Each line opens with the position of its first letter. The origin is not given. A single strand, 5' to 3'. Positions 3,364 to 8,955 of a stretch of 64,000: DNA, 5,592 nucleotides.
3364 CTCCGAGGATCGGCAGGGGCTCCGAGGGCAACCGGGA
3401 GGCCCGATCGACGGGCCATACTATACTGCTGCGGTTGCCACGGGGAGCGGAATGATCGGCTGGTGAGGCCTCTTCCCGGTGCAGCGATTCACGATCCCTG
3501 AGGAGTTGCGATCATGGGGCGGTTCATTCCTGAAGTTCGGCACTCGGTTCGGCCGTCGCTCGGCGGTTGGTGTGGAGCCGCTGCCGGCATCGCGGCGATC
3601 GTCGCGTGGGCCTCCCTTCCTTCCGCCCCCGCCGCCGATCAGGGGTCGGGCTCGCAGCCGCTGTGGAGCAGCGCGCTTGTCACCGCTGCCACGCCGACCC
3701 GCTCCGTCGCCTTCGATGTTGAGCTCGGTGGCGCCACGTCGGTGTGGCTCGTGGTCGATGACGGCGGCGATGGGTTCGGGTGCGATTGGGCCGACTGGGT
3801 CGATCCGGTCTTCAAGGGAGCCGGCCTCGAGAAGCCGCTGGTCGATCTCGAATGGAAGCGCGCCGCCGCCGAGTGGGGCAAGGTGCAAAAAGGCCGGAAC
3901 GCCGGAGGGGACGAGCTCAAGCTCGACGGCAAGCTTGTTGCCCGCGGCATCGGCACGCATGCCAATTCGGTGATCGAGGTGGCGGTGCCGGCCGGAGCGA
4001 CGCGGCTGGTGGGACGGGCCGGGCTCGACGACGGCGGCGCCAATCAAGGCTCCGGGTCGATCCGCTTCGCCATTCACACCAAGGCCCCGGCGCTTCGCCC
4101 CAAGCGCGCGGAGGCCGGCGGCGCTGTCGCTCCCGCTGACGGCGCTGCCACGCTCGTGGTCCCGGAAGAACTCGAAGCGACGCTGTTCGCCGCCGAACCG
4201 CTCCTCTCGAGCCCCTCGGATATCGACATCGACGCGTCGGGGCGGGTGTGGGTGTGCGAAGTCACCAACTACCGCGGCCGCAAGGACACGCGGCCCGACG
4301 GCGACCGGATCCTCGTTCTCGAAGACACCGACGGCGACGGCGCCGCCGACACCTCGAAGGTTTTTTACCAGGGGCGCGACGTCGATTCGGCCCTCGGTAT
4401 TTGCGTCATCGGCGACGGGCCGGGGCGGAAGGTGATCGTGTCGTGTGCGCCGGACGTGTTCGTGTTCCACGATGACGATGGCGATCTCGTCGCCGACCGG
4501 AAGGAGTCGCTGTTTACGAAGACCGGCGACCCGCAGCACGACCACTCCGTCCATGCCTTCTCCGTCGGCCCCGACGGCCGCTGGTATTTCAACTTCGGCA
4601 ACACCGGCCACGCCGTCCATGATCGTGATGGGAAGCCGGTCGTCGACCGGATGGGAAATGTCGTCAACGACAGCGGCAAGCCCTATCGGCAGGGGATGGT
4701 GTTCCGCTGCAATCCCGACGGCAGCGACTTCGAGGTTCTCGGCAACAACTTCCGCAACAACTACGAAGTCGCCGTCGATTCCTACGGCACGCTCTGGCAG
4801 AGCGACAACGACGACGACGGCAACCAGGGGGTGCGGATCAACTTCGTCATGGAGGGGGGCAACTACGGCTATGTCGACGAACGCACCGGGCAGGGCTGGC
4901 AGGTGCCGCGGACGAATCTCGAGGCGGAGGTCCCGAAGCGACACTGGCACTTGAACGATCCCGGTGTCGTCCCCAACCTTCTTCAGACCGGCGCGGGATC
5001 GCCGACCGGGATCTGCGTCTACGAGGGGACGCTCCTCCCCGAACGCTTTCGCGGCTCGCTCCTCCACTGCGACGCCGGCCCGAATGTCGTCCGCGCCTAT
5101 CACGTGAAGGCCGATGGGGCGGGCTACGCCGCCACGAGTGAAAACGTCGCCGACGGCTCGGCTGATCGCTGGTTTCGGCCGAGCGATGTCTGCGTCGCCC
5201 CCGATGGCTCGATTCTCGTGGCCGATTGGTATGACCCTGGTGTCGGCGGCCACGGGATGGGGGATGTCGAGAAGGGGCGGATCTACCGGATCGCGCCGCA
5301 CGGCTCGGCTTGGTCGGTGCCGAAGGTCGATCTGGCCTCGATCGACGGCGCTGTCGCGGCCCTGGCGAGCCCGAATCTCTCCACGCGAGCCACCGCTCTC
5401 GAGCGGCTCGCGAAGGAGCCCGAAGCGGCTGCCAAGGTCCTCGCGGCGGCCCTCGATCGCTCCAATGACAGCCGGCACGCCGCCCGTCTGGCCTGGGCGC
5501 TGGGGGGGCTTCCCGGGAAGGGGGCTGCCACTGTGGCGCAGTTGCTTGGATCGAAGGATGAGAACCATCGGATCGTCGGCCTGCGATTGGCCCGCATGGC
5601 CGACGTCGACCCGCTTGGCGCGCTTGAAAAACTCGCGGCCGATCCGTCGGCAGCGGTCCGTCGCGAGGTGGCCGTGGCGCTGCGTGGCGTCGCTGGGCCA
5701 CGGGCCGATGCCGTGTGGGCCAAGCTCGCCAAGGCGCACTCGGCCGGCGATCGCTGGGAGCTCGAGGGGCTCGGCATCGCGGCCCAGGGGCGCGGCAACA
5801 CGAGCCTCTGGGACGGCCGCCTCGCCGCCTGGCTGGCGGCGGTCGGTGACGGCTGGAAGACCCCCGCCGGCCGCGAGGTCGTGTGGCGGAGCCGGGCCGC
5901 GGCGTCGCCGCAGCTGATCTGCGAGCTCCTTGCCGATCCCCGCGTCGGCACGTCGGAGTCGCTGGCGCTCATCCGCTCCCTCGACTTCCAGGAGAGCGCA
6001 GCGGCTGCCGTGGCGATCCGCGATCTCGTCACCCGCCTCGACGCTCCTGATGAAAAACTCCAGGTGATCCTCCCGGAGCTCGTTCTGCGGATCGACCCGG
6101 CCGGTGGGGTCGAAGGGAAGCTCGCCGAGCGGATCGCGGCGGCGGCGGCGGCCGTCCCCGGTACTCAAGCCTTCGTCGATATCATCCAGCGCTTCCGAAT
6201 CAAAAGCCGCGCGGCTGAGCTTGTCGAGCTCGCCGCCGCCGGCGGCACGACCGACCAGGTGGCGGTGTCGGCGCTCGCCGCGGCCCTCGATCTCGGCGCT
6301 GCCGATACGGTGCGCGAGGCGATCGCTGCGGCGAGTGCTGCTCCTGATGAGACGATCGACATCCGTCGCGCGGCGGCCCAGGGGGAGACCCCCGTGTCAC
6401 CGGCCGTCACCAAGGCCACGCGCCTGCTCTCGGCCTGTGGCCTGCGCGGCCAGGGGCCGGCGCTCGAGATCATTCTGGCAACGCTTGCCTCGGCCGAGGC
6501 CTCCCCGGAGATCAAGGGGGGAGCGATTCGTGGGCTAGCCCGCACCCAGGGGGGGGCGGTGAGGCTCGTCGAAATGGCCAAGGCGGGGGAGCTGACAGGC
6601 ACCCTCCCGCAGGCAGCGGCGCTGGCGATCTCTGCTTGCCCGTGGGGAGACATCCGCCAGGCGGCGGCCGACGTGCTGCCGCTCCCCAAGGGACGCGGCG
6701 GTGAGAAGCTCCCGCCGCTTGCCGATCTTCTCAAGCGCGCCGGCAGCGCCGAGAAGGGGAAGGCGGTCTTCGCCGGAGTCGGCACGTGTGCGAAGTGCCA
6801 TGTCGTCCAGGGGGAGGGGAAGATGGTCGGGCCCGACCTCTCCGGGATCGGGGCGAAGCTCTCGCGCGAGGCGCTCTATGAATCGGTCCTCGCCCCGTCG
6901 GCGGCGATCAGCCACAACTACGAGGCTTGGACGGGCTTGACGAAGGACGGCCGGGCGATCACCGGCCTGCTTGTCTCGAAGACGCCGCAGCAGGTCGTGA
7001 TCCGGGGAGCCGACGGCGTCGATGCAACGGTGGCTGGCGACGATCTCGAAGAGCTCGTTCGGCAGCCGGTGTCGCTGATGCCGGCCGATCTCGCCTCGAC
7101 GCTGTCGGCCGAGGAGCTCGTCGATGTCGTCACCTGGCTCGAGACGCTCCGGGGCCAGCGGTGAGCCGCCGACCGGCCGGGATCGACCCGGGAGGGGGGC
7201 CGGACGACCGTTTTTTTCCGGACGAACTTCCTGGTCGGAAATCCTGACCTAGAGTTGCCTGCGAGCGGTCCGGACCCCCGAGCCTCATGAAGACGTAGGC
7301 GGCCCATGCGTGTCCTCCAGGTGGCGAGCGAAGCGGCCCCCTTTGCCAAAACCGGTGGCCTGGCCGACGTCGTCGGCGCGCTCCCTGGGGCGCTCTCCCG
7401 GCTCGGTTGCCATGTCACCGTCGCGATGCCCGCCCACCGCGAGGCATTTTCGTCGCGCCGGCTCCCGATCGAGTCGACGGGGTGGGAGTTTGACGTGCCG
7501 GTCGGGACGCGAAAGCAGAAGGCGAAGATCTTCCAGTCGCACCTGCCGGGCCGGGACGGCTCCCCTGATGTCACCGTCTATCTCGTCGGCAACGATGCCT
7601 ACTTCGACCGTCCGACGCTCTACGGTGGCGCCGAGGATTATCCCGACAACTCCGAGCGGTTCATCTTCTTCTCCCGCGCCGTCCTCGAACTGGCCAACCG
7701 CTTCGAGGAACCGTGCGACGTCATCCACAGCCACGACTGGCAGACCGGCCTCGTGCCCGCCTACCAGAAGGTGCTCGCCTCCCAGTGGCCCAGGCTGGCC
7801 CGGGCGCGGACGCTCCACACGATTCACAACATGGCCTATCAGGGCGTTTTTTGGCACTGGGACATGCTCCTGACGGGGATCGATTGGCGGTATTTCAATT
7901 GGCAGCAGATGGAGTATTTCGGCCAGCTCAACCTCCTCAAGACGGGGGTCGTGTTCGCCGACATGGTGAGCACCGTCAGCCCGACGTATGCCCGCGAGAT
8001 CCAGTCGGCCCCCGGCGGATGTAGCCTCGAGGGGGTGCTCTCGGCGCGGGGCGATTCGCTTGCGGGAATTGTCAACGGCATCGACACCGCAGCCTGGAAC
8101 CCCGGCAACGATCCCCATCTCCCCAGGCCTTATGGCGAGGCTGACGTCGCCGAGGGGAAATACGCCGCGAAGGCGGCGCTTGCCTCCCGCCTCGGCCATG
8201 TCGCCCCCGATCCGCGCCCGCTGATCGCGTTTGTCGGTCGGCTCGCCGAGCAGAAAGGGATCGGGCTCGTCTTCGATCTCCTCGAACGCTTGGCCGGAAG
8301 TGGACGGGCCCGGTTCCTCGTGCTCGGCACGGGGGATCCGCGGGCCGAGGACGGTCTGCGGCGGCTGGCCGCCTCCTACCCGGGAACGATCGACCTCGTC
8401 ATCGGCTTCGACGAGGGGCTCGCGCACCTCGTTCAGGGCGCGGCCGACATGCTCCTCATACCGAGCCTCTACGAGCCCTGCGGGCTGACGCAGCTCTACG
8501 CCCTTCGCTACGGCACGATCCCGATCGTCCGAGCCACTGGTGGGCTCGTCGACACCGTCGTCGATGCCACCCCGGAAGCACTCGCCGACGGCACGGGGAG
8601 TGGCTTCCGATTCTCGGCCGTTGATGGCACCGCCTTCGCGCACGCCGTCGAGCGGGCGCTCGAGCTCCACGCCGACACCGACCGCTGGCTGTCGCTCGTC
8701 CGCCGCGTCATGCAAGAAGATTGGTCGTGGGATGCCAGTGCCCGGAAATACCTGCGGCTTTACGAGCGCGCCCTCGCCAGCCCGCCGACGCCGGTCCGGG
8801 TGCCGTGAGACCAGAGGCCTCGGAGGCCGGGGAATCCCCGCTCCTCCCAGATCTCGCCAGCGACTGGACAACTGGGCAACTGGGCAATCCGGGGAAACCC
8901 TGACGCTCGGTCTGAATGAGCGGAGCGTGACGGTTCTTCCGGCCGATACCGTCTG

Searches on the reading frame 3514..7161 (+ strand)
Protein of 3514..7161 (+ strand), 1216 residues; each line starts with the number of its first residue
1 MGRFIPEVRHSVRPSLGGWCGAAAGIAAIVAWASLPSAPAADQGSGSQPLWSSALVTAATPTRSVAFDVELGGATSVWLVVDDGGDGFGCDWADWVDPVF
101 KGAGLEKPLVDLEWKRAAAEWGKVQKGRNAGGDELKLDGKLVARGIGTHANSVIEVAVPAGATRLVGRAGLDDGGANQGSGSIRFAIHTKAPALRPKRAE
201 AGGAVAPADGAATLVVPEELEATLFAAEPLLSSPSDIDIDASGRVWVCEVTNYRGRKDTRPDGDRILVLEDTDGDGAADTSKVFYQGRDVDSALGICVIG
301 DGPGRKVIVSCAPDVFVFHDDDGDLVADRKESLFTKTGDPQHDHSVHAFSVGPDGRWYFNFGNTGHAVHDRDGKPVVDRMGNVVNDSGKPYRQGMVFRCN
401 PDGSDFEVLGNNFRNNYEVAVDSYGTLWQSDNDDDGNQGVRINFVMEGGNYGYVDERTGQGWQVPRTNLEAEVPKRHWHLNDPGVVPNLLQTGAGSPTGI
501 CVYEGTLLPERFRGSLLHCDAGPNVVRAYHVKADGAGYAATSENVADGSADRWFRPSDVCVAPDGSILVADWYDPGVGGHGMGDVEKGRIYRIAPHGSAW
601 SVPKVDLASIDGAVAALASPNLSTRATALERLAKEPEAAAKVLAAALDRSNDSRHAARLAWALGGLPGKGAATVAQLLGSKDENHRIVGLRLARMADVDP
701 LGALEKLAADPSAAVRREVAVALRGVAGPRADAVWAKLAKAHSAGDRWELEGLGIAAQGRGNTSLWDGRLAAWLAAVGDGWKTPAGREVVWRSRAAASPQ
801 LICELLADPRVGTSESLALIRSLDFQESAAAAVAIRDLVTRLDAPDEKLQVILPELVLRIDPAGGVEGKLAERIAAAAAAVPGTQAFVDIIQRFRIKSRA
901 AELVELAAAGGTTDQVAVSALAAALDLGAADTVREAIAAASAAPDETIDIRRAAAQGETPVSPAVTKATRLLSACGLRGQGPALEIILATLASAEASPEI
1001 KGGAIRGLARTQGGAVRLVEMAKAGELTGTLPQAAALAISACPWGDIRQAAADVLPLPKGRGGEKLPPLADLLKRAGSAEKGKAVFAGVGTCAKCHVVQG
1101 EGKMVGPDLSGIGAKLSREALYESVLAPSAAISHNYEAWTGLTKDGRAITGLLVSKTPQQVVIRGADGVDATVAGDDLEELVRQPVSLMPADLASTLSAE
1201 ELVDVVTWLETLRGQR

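Call 68: search_protein_families(library=pfam, proteins=[window:3514-7161:+], max_evalue=0.00001)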
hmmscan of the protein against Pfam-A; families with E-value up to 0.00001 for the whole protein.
window:3514-7161:+ (1216 aa): 5 families
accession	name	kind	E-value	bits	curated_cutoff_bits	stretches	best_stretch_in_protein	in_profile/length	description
PF23500.1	DUF7133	-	1.1e-54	186.6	27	1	208-575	3-350/385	Domain of unknown function (DUF7133)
PF08305.17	NPCBM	-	1.1e-21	77.8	23.9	2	109-188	5-82/137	NPCBM/NEW2 domain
PF00034.26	Cytochrom_C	-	5.9e-07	31.2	21.3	0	1079-1128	1-49/90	Cytochrome c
PF07995.17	GSDH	-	8.6e-07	29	25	1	329-570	98-322/332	Glucose / Sorbosone dehydrogenase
PF13442.11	Cytochrome_CBB3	-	1.6e-06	28.8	27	0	1079-1126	3-42/68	Cytochrome C oxidase, cbb3-type, subunit III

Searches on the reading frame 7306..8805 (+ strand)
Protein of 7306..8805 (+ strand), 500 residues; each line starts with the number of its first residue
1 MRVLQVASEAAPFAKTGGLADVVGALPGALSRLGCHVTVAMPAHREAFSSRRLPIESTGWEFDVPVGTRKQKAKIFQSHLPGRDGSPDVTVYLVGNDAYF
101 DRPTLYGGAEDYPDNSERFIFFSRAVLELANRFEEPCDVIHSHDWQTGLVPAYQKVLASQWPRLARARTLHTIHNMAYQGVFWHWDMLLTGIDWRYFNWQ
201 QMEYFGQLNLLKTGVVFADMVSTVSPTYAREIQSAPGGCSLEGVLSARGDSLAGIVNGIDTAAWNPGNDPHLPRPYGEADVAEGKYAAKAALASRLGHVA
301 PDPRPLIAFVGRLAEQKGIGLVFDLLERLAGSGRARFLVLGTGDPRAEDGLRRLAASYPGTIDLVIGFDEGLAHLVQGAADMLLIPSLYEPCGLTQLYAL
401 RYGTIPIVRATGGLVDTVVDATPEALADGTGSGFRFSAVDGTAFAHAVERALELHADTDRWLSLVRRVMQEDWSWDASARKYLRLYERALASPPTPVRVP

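Call 68: search_protein_families(library=pfam, proteins=[window:7306-8805:+], max_evalue=0.00001)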
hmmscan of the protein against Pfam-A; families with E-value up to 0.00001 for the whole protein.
window:7306-8805:+ (500 aa): 5 families
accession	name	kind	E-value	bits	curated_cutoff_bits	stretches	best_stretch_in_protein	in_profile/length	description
PF08323.17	Glyco_transf_5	-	9.3e-78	261.7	22.7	1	2-246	1-238/239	Starch synthase catalytic domain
PF00534.26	Glycos_transf_1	-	2.1e-13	50.6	26.4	1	300-455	11-159/172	Glycosyl transferases group 1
PF13692.12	Glyco_trans_1_4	-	1.2e-10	42.3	27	1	304-453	1-141/142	Glycosyl transferases group 1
PF20706.3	GT4-conflict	-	7.8e-08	32.1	26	1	303-481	196-384/385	Family 4 Glycosyltransferase in conflict systems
PF13439.12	Glyco_transf_4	-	2.4e-07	31.4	28.5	0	29-234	14-150/170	Glycosyltransferase Family 4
